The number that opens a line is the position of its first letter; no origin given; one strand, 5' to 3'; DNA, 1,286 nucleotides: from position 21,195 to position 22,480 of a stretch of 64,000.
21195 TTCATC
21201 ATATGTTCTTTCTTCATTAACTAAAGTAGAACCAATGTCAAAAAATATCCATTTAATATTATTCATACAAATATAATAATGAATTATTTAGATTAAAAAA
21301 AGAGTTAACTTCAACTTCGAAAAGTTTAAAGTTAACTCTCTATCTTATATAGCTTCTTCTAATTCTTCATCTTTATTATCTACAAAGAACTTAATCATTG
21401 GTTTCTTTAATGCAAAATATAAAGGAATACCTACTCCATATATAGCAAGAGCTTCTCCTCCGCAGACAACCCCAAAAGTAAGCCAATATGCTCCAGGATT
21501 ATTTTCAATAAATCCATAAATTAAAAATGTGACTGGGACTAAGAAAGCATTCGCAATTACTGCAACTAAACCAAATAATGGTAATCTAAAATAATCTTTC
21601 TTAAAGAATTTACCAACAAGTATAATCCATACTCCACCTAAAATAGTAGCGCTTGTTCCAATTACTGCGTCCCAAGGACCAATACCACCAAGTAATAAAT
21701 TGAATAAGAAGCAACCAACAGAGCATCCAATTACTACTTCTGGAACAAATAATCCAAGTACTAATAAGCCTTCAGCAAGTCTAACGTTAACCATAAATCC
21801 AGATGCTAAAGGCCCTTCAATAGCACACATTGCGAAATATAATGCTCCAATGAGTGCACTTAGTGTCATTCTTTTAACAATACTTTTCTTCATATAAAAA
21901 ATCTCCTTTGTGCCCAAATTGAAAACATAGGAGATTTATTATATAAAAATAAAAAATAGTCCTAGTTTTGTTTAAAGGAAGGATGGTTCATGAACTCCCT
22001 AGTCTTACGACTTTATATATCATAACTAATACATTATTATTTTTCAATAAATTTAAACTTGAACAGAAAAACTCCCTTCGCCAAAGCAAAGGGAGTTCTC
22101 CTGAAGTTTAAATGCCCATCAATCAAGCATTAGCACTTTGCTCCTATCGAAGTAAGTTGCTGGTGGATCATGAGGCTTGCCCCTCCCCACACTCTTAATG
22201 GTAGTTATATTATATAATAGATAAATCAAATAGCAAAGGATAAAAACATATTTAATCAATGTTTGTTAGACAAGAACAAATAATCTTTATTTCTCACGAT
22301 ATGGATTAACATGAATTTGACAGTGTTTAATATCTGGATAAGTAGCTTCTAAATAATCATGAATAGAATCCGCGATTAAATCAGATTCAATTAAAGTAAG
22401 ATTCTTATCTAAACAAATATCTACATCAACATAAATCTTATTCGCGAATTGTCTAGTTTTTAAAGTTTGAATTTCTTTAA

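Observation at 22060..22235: Independently promoted and terminated GC-rich small RNA candidate between czcD and a membrane-protein gene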

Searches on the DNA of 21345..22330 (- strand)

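Call 4: search_rna_families(source=window, start=21850, end=22330, threshold=evalue, max_evalue=10, show_alignments=6)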
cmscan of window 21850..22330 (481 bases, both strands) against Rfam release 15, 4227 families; matches with E-value up to 10: 26.
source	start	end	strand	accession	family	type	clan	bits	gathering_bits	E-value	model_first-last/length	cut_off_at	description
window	22113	22204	-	RF00162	SAM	Cis-reg; riboswitch;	CL00012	39.5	44.4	1.5e-07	1-108/108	no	SAM riboswitch aptamer (S box leader)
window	21884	21956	-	RF03596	mir-5880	Gene; miRNA;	-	28.6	97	0.00089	1-79/79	no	mir-5880 microRNA precursor family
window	21892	21942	-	RF00900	mir-255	Gene; miRNA;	-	26.3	50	0.015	1-59/59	no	mir-255 microRNA precursor family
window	21894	21944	+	RF00900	mir-255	Gene; miRNA;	-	25.9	50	0.019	1-59/59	no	mir-255 microRNA precursor family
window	22063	22158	-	RF00515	PyrR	Cis-reg;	-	24.7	54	0.29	1-115/115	no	PyrR binding site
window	21894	21942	-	RF03729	mir-2363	Gene; miRNA;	-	20.4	90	0.39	1-72/72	no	mir-2363 microRNA precursor family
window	21992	22098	-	RF04174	MIR4208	Gene; miRNA;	-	19.1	140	2.4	40-150/191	no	MIR4208 microRNA precursor family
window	22055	22110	-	RF00638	MIR159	Gene; miRNA;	-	19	74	0.062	1-196/196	no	MIR159 microRNA precursor family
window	21956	22003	-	RF00522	PreQ1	Cis-reg; riboswitch;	-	19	39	0.21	1-45/45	no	PreQ1 (pre queuosine) riboswitch aptamer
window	21887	22027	-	RF00557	L10_leader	Cis-reg; leader;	-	19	44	0.75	1-138/138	no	Ribosomal protein L10 leader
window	21859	21898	-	RF01587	snoR10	Gene; snRNA; snoRNA; CD-box;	-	18.9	65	8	1-71/71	no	small nucleolar RNA snoR10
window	22057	22219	-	RF00557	L10_leader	Cis-reg; leader;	-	17.8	44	1.3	1-138/138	no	Ribosomal protein L10 leader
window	21884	21955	-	RF00697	mir-186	Gene; miRNA;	-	17.3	70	1.6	1-82/82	no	mir-186 microRNA precursor family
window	21894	21942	-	RF00906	MIR1120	Gene; miRNA;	-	16.9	86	1.7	20-68/87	no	MIR1120/MIR1122 microRNA precursor family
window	21885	21952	+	RF04174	MIR4208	Gene; miRNA;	-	16.8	140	7.2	1-191/191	no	MIR4208 microRNA precursor family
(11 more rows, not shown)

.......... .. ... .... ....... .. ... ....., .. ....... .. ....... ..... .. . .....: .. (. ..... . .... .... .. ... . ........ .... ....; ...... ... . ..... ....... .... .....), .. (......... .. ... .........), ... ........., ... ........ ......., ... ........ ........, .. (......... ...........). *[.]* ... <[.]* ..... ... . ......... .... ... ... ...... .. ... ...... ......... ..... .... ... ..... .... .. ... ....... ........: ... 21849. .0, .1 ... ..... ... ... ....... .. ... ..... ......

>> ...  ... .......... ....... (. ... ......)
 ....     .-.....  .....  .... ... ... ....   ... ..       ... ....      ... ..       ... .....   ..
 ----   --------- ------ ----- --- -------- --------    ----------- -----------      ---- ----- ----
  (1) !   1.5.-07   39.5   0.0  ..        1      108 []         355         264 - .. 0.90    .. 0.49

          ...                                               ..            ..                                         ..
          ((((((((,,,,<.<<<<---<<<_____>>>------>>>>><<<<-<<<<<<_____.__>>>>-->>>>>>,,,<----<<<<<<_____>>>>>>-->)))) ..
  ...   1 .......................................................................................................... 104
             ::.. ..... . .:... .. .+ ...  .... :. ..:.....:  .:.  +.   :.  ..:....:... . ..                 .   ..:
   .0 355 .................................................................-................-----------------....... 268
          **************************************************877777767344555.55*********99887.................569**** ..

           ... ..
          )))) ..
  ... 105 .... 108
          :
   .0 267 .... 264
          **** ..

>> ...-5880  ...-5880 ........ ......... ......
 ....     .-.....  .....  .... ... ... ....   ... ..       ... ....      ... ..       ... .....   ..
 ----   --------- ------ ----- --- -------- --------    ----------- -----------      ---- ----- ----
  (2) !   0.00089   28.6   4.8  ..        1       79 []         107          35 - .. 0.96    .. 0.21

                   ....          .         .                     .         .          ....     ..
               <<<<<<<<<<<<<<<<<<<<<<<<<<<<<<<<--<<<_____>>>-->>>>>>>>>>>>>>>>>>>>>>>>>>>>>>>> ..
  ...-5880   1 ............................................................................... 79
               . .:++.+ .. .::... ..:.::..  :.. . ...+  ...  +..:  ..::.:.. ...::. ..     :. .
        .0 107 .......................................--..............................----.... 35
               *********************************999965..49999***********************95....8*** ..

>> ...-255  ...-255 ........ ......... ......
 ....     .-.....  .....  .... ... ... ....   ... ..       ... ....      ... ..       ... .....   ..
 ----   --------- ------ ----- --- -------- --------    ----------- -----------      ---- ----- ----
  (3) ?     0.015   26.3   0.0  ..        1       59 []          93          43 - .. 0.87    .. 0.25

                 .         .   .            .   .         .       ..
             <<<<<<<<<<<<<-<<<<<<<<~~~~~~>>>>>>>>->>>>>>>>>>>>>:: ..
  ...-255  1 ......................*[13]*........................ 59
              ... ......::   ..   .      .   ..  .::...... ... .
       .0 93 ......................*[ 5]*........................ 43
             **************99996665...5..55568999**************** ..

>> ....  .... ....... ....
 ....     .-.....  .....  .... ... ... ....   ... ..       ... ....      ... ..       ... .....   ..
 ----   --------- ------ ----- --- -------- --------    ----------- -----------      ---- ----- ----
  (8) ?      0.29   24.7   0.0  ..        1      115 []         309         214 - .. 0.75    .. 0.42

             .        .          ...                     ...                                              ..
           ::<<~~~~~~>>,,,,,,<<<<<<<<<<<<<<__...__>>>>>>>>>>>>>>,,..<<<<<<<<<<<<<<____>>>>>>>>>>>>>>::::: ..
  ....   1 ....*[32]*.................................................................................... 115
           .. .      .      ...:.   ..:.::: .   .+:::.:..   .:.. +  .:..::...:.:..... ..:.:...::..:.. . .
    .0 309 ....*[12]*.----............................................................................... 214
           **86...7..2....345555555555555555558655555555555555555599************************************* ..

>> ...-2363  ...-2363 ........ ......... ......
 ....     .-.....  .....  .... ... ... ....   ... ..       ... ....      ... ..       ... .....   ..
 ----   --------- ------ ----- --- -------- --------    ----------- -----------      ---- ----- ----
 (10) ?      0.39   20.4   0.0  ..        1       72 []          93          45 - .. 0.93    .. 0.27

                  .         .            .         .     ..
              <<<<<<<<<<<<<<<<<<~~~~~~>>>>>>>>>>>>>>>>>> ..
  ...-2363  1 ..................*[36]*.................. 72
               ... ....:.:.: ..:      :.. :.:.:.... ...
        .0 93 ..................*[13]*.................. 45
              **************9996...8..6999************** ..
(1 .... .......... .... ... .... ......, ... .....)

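Call 58: build_rna_model(alignment_id=A1, structure=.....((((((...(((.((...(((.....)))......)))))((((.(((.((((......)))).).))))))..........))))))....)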
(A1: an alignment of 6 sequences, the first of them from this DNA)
Model R1 built from alignment A1 (6 sequences, 97 columns); structure: as given.
model positions 92; base pairs 23; branch points 1; effective number of sequences 1.17; information 0.621 bits per position. Calibrated on 0.2 Mb of random sequence (short: E-values are rough).
structure used (alignment columns):
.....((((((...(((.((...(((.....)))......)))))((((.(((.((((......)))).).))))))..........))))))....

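Call 59: search_with_rna_model(model_id=R1, sources=[window, L001, L003, L007, L010, L013, L017, L021, L022, L023, L024, L025, L026, L027, L028, L029, L030, L033], max_evalue=1, make_alignment=true, show_alignments=2)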
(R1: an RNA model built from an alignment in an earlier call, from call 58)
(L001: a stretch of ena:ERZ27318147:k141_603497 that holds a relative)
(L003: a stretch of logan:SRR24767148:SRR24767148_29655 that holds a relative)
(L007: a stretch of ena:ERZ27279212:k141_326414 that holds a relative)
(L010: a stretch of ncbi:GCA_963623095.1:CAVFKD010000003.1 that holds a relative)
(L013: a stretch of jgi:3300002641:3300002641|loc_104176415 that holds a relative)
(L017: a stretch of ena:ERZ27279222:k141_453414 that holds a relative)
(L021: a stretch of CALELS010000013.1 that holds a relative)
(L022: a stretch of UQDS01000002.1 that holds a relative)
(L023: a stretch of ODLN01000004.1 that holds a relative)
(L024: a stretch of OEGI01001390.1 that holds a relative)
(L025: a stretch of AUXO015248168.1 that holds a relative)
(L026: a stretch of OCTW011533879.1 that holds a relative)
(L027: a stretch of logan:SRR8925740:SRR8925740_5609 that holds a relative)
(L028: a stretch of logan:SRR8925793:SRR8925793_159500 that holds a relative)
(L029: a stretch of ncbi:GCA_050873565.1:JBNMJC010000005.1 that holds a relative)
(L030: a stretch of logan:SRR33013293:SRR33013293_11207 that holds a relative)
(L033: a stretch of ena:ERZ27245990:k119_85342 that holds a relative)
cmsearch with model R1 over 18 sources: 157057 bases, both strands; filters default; matches with E-value up to 1: 11.
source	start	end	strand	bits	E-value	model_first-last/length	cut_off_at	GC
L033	1342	1433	+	109.9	1.1e-27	1-92/92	no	0.49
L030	1347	1438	+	109.8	1.2e-27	1-92/92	no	0.47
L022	3129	3219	+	107.6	4.7e-27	1-92/92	no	0.48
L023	6035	6125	-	107.6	4.7e-27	1-92/92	no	0.48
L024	4608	4698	+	107.6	4.7e-27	1-92/92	no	0.48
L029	1343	1438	+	103.5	6.5e-26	1-92/92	no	0.5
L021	2935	3023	-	90.5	2.8e-22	1-92/92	no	0.48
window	22112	22206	-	86.3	4.3e-21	1-92/92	no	0.47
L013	889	983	+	86.3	4.3e-21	1-92/92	no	0.47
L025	3378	3472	-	86.3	4.3e-21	1-92/92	no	0.47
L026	233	327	-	86.3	4.3e-21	1-92/92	no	0.47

Alignment A2: 11 matches aligned to the model, 97 columns, each read 5' to 3' on its own strand. Consensus structure (alignment columns), stored with it:
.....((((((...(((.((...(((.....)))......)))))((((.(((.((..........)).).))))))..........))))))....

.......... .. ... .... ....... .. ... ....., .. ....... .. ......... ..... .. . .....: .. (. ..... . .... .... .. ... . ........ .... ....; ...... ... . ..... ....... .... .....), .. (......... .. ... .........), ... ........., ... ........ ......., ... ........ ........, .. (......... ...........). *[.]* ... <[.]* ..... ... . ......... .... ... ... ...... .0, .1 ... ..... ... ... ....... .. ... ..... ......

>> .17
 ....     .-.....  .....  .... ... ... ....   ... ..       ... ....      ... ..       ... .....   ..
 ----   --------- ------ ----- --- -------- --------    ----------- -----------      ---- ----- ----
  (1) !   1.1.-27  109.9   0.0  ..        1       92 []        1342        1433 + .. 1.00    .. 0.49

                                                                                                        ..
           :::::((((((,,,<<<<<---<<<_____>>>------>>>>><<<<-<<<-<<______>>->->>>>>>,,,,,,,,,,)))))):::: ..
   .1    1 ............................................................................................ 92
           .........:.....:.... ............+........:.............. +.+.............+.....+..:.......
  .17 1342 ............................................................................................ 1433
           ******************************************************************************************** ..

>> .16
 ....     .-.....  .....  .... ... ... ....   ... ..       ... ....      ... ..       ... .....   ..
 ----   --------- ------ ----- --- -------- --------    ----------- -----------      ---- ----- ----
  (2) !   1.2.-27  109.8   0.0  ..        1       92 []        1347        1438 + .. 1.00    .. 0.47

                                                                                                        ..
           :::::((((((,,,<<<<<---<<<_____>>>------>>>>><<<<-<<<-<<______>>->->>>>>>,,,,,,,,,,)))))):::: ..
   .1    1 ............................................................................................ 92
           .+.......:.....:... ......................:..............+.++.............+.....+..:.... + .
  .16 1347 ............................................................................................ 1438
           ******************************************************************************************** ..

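Call 63: search_rna_families(source=window, start=21885, end=22030, threshold=evalue, max_evalue=5, show_alignments=10)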
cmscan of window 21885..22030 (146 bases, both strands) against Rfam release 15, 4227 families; matches with E-value up to 5: 24.
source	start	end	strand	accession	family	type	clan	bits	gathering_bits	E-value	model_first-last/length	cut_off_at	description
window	21887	21949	-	RF03596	mir-5880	Gene; miRNA;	-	27.2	97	0.00066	1-79/79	no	mir-5880 microRNA precursor family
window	21892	21942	-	RF00900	mir-255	Gene; miRNA;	-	26.3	50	0.0046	1-59/59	no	mir-255 microRNA precursor family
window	21894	21944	+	RF00900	mir-255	Gene; miRNA;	-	25.9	50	0.0056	1-59/59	no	mir-255 microRNA precursor family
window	21889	21947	+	RF03596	mir-5880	Gene; miRNA;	-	22.8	97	0.011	10-70/79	no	mir-5880 microRNA precursor family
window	21889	21950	+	RF02445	SpR14_sRNA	Gene; sRNA;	-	22.7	50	0.29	1-80/80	no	Streptococcus sRNA SpR14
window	21894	21942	-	RF03729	mir-2363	Gene; miRNA;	-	20.4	90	0.12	1-72/72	no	mir-2363 microRNA precursor family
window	21894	21942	+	RF03729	mir-2363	Gene; miRNA;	-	20.3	90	0.12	1-72/72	no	mir-2363 microRNA precursor family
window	21887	21949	-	RF03510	mir-3660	Gene; miRNA;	-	20.2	70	0.058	1-82/82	no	mir-3660 microRNA precursor family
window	21885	21959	-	RF00906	MIR1120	Gene; miRNA;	-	19.4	86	0.11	1-77/87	3'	MIR1120/MIR1122 microRNA precursor family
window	21956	22003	-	RF00522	PreQ1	Cis-reg; riboswitch;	-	19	39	0.062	1-45/45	no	PreQ1 (pre queuosine) riboswitch aptamer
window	21887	22027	-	RF00557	L10_leader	Cis-reg; leader;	-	19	44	0.23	1-138/138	no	Ribosomal protein L10 leader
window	21885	21950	-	RF03621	MIR4245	Gene; miRNA;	-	18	74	0.55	1-128/128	no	MIR4245 microRNA precursor family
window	21885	21945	-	RF02730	JA02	Gene; sRNA;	-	16.3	49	4.6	1-79/116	3'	Aggregatibacter sRNA JA02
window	21890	21946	-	RF03664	MIR6288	Gene; miRNA;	-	15.7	74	1.1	1-92/92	no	MIR6288 microRNA precursor family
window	21885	21950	-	RF03913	mir-992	Gene; miRNA;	-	15.6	79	1.2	1-86/86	no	mir-992 microRNA precursor family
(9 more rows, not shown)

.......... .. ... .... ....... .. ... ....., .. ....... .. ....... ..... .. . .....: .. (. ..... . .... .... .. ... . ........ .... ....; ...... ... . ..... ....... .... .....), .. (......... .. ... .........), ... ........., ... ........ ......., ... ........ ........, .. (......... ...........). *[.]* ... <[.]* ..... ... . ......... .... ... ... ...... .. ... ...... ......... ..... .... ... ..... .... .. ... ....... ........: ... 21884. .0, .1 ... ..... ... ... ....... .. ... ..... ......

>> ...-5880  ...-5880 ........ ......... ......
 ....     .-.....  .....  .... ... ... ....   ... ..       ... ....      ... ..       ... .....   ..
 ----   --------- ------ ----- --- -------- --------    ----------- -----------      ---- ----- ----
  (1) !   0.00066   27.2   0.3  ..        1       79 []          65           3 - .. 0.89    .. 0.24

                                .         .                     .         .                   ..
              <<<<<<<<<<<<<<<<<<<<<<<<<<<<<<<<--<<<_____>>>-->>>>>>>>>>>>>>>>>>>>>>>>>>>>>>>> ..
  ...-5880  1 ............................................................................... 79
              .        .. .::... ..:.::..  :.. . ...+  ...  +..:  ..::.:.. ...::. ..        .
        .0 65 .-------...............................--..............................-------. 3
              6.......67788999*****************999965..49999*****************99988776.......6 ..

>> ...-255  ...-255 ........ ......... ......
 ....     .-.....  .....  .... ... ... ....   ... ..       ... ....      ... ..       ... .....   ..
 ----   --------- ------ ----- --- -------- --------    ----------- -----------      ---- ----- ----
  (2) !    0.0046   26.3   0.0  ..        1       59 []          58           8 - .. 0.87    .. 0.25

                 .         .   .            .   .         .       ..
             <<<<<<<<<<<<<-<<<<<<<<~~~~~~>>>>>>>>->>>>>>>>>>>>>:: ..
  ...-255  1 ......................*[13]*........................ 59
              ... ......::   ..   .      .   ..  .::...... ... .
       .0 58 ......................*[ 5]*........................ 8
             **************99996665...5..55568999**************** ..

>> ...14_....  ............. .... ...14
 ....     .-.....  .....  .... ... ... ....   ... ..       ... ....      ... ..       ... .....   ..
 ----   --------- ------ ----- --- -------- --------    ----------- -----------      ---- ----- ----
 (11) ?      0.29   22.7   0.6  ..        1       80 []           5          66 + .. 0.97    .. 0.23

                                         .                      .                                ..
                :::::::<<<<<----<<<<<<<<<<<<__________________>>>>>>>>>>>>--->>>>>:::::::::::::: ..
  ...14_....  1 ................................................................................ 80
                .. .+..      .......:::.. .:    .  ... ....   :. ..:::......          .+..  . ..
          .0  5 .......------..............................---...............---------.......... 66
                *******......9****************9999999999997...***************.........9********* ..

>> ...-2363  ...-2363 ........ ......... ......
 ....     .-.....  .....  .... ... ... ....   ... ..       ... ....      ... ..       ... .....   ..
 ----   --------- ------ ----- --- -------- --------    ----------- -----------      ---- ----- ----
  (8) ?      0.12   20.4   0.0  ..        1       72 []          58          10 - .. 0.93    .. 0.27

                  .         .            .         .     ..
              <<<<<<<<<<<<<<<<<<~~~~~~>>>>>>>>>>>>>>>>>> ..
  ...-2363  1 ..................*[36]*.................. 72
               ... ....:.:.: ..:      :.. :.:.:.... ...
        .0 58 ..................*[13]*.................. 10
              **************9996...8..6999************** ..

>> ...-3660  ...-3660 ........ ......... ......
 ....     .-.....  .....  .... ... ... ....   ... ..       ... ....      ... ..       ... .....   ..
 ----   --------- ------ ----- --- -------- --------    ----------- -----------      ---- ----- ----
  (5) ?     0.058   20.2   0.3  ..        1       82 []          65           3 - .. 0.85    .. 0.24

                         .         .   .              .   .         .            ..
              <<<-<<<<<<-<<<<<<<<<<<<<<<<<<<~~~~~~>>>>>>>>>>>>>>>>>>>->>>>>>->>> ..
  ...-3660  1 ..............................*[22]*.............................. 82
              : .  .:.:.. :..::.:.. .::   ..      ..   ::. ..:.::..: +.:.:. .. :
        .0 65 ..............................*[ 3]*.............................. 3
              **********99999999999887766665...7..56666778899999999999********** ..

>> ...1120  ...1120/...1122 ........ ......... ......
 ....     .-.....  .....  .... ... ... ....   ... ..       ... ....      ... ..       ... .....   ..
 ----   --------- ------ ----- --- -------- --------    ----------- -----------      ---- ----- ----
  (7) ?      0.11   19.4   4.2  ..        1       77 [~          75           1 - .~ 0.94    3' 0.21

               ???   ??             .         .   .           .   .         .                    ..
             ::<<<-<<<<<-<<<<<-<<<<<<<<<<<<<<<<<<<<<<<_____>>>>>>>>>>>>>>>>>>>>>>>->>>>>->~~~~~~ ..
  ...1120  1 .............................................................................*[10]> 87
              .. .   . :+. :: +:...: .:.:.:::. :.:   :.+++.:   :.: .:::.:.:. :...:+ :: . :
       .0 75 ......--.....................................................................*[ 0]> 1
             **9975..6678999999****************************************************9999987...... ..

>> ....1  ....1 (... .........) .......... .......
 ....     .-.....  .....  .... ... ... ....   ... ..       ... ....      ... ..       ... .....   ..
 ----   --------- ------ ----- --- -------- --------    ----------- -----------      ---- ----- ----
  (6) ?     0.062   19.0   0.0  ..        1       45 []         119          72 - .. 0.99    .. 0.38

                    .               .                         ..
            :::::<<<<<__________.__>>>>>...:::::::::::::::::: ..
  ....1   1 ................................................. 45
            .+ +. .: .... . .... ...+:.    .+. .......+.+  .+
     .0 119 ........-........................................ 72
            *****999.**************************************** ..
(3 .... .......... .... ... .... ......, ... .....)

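Call 71: search_rna_families(sources=[L001, L003, L007, L010, L017], threshold=evalue, max_evalue=1, show_alignments=0)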
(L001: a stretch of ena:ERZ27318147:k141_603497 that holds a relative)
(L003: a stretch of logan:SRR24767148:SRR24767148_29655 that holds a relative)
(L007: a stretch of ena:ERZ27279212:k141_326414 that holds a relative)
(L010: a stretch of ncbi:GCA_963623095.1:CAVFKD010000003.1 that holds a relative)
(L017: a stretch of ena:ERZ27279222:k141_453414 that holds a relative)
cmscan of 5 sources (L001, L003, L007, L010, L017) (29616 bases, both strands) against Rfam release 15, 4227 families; matches with E-value up to 1: 6.
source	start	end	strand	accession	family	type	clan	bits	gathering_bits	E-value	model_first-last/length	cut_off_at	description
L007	2724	2796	-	RF00005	tRNA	Gene; tRNA;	CL00001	68.3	29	4.3e-13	1-71/71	no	tRNA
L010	2725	2797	-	RF00005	tRNA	Gene; tRNA;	CL00001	68.3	29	4.3e-13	1-71/71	no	tRNA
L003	1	43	-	RF00005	tRNA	Gene; tRNA;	CL00001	33.2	29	0.002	1-42/71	3'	tRNA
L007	2723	2796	+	RF04354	Plastid-ycf2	Cis-reg;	-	25.6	65.7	0.27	1-75/75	no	Plastid-ycf2 5UTR RNA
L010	2724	2797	+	RF04354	Plastid-ycf2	Cis-reg;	-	25.6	65.7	0.27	1-75/75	no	Plastid-ycf2 5UTR RNA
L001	2891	2938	+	RF00522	PreQ1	Cis-reg; riboswitch;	-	23.4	39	0.96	1-45/45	no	PreQ1 (pre queuosine) riboswitch aptamer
